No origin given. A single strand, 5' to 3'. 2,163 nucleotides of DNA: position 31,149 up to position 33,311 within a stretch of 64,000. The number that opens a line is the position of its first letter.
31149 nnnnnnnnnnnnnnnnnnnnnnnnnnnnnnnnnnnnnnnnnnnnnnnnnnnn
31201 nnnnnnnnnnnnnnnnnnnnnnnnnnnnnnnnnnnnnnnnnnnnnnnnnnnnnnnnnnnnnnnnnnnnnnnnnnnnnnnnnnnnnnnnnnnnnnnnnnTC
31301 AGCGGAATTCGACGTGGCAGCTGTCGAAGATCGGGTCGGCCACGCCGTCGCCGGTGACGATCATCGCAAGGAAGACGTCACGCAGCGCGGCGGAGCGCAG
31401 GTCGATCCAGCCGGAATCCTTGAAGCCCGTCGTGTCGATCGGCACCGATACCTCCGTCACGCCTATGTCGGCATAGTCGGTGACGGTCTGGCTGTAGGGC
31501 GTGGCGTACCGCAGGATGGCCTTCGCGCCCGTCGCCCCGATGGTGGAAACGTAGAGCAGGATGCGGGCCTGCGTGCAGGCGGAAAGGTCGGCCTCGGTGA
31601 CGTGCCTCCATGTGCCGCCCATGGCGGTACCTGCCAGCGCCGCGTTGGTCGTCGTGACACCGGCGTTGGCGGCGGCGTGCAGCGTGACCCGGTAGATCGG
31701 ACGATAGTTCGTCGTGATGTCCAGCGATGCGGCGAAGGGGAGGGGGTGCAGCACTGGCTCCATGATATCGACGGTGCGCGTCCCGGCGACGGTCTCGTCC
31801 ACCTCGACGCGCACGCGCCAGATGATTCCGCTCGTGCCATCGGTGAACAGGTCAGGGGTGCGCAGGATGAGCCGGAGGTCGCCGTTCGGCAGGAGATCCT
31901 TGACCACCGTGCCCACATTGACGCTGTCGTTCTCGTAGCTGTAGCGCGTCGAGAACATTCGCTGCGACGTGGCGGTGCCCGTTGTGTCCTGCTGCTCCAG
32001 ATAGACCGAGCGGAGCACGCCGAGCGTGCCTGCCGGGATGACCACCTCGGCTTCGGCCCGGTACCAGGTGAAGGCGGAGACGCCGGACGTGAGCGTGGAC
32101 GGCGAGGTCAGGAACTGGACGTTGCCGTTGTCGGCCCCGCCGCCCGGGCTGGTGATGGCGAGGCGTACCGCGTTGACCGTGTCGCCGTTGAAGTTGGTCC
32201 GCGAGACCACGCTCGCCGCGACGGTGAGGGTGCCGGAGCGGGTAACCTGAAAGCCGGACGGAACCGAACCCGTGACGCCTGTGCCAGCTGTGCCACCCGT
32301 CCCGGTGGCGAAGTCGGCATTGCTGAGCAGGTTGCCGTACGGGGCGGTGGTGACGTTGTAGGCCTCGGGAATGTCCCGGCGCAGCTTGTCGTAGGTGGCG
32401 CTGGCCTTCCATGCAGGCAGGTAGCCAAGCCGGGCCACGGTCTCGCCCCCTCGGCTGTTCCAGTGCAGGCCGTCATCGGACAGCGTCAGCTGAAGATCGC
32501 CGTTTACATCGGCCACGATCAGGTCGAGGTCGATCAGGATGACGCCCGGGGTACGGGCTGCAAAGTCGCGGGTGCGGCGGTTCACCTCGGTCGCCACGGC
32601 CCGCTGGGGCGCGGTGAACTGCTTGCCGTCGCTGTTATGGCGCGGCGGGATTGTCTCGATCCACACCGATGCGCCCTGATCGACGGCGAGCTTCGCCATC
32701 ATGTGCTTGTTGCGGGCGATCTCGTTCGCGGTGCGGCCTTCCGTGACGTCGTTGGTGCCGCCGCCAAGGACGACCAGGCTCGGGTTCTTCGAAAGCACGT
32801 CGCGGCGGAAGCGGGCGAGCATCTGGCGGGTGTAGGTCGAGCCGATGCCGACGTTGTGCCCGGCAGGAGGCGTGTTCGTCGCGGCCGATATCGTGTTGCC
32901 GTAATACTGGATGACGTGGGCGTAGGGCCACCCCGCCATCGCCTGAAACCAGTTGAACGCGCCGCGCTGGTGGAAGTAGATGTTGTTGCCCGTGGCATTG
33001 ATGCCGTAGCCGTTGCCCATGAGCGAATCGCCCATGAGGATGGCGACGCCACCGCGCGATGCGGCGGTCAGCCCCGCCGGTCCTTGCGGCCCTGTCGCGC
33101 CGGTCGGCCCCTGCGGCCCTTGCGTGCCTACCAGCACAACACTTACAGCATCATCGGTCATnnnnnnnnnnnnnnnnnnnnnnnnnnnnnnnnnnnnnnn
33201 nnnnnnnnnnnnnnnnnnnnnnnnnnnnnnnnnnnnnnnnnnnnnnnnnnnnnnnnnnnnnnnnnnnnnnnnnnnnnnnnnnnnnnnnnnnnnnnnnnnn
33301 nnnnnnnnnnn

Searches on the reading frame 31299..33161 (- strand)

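Call 27: search_protein_families(library=pfam, proteins=[window:31299-33161:-], max_evalue=0.001)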
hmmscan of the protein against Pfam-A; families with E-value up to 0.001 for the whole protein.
window:31299-33161:- (620 aa): 2 families
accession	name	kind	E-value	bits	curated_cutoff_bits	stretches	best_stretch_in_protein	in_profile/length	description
PF13472.12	Lipase_GDSL_2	-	3.5e-15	57.4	32.9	1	44-238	3-175/178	GDSL-like Lipase/Acylhydrolase family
PF00657.28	Lipase_GDSL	-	4.6e-09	37.2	23.6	1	42-244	3-206/208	GDSL-like Lipase/Acylhydrolase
